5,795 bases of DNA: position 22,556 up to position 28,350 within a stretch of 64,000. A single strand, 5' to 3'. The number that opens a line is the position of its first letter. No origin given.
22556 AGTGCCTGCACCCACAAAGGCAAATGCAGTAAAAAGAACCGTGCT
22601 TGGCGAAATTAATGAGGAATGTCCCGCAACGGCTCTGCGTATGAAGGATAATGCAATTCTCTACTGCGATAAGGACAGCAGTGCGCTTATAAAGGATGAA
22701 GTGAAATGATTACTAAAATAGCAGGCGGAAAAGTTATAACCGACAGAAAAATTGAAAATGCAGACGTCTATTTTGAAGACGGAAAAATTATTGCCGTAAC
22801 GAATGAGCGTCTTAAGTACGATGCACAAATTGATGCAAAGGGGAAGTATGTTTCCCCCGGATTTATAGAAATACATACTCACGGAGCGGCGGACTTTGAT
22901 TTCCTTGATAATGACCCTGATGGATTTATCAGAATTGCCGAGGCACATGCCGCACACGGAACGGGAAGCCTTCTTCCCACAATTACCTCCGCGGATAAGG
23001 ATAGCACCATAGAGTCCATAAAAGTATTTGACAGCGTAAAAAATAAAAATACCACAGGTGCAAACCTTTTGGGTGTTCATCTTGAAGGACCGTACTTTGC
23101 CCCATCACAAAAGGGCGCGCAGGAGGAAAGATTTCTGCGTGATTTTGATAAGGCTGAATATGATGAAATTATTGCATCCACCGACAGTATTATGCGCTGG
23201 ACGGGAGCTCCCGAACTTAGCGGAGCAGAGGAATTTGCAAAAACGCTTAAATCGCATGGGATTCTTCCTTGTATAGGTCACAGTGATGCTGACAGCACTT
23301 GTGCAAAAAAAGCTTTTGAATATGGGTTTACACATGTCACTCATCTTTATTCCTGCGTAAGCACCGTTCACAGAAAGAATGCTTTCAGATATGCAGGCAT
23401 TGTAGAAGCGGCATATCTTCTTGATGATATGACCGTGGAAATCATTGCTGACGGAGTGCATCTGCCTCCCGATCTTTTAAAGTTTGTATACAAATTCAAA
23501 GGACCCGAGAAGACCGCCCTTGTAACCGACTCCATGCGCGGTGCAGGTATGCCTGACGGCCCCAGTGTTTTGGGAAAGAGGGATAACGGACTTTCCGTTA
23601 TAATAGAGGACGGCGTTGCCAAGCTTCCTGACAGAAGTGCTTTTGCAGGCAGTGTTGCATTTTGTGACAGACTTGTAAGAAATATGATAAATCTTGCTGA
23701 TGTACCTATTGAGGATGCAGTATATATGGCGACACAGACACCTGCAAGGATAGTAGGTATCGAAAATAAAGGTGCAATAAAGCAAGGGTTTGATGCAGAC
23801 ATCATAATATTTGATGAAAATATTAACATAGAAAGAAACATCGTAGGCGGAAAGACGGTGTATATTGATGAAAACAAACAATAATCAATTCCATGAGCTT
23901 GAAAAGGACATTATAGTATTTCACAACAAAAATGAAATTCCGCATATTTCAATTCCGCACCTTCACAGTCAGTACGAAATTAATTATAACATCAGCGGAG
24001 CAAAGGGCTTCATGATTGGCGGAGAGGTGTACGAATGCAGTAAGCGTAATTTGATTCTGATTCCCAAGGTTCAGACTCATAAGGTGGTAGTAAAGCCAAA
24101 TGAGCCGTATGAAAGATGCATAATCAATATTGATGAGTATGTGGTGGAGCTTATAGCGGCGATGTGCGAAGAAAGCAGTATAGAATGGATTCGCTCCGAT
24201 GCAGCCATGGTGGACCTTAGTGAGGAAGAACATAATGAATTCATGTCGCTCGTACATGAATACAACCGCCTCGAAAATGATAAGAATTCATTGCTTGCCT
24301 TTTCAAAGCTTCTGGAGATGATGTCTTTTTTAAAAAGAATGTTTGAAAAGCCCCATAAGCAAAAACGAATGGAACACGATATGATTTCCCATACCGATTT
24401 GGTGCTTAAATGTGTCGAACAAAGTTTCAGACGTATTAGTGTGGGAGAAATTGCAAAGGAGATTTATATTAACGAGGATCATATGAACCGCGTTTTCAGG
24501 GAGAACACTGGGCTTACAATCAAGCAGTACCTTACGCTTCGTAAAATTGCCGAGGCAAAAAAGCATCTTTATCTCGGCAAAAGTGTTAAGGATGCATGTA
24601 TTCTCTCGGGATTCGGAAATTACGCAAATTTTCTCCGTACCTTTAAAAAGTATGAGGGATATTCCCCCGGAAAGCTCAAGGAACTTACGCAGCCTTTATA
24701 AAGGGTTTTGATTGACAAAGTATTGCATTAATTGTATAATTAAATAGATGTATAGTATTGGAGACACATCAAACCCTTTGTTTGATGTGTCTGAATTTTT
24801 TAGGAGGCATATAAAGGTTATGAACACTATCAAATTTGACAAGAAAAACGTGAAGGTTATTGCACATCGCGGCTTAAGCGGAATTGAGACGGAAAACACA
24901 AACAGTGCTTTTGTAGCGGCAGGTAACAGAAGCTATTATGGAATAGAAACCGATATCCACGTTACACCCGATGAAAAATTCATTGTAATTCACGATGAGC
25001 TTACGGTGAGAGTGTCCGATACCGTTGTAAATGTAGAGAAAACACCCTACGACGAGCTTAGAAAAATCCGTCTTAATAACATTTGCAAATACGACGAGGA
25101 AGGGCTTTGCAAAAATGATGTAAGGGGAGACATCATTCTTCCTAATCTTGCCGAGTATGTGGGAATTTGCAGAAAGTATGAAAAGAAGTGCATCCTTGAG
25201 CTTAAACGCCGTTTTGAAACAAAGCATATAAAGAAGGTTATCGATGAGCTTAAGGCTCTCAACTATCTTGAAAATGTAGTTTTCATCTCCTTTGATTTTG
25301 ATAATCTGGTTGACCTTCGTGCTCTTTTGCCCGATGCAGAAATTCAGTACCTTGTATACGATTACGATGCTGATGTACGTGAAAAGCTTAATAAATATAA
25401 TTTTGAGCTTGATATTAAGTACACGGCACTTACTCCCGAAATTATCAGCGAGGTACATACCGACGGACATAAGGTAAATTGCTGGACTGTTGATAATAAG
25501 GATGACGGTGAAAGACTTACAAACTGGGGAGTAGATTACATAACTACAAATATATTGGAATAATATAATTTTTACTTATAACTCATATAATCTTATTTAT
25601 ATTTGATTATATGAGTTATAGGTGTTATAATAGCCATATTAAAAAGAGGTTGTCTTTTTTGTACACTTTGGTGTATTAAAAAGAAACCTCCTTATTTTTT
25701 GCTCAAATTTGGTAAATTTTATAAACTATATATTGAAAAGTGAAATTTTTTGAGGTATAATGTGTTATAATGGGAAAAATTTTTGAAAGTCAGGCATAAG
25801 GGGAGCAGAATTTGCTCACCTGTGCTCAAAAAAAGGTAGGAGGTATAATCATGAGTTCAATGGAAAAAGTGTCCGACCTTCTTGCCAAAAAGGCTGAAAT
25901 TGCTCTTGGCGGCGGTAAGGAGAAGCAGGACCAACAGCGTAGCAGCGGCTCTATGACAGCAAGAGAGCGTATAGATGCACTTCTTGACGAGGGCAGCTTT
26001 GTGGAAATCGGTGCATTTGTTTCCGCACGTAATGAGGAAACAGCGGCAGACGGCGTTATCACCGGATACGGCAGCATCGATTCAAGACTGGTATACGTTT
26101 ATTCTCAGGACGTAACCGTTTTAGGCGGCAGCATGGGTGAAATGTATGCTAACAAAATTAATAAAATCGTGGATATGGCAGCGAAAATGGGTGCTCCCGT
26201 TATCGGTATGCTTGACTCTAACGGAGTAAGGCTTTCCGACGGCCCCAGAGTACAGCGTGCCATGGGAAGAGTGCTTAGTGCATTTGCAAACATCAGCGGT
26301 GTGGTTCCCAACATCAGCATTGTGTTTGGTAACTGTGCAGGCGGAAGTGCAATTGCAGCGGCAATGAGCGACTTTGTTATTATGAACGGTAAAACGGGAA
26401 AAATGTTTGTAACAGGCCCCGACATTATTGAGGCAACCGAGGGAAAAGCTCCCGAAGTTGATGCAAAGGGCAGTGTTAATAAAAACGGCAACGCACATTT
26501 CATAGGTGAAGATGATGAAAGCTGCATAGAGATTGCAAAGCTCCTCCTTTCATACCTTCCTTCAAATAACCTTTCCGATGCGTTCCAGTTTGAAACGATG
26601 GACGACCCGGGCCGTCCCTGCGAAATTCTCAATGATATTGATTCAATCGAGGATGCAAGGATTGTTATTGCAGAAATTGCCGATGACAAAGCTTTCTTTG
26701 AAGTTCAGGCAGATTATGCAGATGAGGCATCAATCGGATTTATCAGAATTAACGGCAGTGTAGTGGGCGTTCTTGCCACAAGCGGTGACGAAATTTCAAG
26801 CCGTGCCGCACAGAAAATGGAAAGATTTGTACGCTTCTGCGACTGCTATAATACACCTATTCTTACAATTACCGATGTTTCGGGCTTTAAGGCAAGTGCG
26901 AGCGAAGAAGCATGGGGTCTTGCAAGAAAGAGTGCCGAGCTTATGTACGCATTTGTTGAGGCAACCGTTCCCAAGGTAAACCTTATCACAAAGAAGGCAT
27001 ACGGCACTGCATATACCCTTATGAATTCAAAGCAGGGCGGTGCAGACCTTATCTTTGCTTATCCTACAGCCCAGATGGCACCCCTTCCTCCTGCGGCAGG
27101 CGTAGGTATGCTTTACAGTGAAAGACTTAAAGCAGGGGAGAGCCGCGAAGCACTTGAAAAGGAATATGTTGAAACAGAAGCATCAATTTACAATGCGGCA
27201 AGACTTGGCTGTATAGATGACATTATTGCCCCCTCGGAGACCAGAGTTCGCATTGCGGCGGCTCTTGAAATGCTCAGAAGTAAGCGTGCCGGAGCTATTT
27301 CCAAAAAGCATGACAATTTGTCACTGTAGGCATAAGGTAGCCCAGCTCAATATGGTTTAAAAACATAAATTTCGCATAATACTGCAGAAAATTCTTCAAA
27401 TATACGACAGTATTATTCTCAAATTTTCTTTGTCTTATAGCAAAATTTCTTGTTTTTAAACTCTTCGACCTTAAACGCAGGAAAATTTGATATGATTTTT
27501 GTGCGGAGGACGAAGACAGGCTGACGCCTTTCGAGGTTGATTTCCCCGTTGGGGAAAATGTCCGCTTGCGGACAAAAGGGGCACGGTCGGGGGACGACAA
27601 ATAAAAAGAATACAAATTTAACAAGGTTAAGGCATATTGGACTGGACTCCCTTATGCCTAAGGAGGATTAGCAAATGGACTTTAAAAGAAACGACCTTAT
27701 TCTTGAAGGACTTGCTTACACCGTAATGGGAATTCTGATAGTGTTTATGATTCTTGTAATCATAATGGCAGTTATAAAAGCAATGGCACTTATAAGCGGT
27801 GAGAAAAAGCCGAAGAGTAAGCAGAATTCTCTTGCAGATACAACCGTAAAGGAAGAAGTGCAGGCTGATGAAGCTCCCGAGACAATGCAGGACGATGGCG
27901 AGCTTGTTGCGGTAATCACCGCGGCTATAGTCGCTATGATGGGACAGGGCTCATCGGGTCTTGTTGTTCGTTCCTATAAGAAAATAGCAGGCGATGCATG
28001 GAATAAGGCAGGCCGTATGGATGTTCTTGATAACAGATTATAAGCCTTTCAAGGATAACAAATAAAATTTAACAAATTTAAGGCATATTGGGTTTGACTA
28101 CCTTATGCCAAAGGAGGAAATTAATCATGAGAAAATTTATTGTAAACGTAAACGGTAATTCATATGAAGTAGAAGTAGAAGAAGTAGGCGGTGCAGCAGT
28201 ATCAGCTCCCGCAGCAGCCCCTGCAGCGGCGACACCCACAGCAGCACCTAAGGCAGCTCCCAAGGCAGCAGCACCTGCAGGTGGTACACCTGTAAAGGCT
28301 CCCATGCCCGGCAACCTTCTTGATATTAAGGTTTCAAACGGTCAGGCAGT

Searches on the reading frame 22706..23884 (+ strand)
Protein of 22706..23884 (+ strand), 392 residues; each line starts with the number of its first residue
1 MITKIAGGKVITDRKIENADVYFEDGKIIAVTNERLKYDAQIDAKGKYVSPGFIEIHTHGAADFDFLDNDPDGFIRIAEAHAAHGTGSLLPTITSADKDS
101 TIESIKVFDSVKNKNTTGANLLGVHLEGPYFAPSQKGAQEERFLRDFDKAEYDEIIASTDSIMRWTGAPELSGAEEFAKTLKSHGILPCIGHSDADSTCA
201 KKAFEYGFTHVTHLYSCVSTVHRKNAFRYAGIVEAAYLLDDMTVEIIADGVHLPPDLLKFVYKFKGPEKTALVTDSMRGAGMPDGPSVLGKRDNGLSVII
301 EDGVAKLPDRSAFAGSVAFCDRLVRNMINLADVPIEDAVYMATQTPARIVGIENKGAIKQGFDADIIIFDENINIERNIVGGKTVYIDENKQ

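Call 58: search_protein_families(library=pfam, proteins=[window:22706-23884:+], max_evalue=0.00001)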
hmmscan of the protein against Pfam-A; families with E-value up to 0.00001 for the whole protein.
window:22706-23884:+ (392 aa): 2 families
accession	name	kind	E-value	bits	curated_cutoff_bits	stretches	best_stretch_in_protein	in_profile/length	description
PF01979.26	Amidohydro_1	-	1.7e-19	70.8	25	1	48-385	1-345/345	Amidohydrolase family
PF07969.17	Amidohydro_3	-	4.9e-15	56.4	29.7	1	332-373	406-448/472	Amidohydrolase family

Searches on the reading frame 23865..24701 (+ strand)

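Call 9: search_protein_families(library=pfam, proteins=[window:23865-24701:+])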
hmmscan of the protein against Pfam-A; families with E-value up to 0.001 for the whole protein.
window:23865-24701:+ (278 aa): 4 families
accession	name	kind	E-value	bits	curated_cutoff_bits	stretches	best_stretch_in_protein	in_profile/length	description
PF12833.13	HTH_18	-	1.7e-16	60.7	33.6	1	196-272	1-78/80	Helix-turn-helix domain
PF00165.29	HTH_AraC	-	3.6e-11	43.3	26.6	1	190-224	8-42/42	Bacterial regulatory helix-turn-helix proteins, AraC family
PF02311.25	AraC_binding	-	2.9e-09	37.2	21.1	1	29-97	16-84/135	AraC-like ligand binding domain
PF07883.17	Cupin_2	-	0.00048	20.2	27.2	0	29-81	11-63/70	Cupin domain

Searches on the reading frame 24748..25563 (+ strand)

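Call 9: search_protein_families(library=pfam, proteins=[window:24748-25563:+])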
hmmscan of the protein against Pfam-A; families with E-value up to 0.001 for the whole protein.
window:24748-25563:+ (271 aa): 2 families
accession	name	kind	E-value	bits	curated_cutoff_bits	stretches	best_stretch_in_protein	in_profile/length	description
PF03009.23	GDPD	-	5.2e-27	95.9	23.6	1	40-268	1-240/244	Glycerophosphoryl diester phosphodiesterase family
PF13653.12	GDPD_2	-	0.00047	21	27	0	242-268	1-27/30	Glycerophosphoryl diester phosphodiesterase family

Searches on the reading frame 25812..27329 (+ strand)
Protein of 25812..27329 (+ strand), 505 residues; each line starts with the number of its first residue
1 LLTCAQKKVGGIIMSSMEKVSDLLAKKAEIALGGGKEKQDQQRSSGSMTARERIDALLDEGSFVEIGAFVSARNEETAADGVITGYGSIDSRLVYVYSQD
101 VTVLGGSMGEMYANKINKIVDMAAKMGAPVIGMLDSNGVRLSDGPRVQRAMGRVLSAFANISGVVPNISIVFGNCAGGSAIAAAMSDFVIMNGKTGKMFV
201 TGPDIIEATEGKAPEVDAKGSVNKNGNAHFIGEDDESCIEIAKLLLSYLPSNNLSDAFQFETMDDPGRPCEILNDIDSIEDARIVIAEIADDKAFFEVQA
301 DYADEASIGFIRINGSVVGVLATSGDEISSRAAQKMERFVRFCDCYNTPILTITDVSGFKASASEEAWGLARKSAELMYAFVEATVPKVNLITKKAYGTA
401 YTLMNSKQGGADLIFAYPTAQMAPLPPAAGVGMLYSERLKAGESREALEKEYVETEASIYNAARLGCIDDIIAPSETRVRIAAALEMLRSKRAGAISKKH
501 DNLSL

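Call 9: search_protein_families(library=pfam, proteins=[window:25812-27329:+])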
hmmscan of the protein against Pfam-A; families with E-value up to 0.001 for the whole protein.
window:25812-27329:+ (505 aa): 2 families
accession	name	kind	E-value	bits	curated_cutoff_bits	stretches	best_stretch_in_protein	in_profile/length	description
PF01039.27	Carboxyl_trans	-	2.1e-112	376.7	22.3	1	41-503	1-493/493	Carboxyl transferase domain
PF03255.19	ACCA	-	1.9e-07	31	23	1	115-191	135-212/310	Acetyl co-enzyme A carboxylase carboxyltransferase-like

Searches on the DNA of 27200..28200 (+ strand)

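Call 6: search_rna_families(source=window, start=27200, end=28200, threshold=evalue, max_evalue=10)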
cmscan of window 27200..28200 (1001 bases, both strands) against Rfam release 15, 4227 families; matches with E-value up to 10: 3.
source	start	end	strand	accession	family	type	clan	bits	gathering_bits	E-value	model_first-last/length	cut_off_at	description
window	27207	27263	+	RF00188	SNORD103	Gene; snRNA; snoRNA; CD-box;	-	22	45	0.099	1-83/83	no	Small nucleolar RNA SNORD103/SNORD85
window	27989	28048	+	RF01420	snoR113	Gene; snRNA; snoRNA; CD-box;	-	15.2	47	4.1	1-103/103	no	Small nucleolar RNA snoR113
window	27324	27384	-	RF01281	snoR35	Gene; snRNA; snoRNA; CD-box;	CL00053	13.6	40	5.4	1-81/81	no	Small nucleolar RNA snoR35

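Call 65: search_rna_families(sources=[L036, L028, L003, L015, L038, L008, L005, L017], threshold=evalue, max_evalue=1)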
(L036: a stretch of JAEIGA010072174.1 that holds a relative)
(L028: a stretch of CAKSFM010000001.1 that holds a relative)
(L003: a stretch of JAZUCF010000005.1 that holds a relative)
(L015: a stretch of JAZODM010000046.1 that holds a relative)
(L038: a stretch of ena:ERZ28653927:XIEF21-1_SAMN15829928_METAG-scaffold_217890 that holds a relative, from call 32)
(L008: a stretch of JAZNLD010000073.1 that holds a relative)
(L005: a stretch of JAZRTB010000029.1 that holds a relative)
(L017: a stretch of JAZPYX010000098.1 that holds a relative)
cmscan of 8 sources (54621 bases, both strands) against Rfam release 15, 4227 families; matches with E-value up to 1: 1.
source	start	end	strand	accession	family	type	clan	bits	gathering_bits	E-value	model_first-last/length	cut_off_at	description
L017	544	612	+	RF00317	snoZ163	Gene; snRNA; snoRNA; CD-box;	-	25.1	39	0.27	1-90/90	no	Small nucleolar RNA Z163/Z177 family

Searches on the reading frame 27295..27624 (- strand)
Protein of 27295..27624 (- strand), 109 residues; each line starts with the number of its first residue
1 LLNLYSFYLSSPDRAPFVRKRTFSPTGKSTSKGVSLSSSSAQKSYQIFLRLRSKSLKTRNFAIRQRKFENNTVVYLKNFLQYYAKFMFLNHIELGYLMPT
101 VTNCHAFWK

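Call 31: find_homologous_proteins(query=window:27295-27624:-, max_evalue=0.01)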
Query window:27295-27624:- (109 aa): 1 proteins with E <= 0.01 among 5 candidates.
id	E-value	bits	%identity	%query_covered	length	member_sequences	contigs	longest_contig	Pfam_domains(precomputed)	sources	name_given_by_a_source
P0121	3.9e-21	93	77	59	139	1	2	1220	-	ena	-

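Call 32: find_encoding_contigs(protein=P0121, flank=5000, max_places=6)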
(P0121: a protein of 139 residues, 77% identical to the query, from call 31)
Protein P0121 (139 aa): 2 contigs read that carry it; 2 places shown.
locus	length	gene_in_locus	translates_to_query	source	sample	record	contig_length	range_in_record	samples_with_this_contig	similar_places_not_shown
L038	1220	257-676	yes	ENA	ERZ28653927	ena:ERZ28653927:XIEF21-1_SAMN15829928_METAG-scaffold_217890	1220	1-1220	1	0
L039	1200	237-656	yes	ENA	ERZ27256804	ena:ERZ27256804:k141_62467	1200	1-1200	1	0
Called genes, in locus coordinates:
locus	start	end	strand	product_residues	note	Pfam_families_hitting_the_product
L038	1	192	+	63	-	?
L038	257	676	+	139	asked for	-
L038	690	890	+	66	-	-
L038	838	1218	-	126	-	?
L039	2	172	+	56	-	?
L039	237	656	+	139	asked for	-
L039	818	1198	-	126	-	?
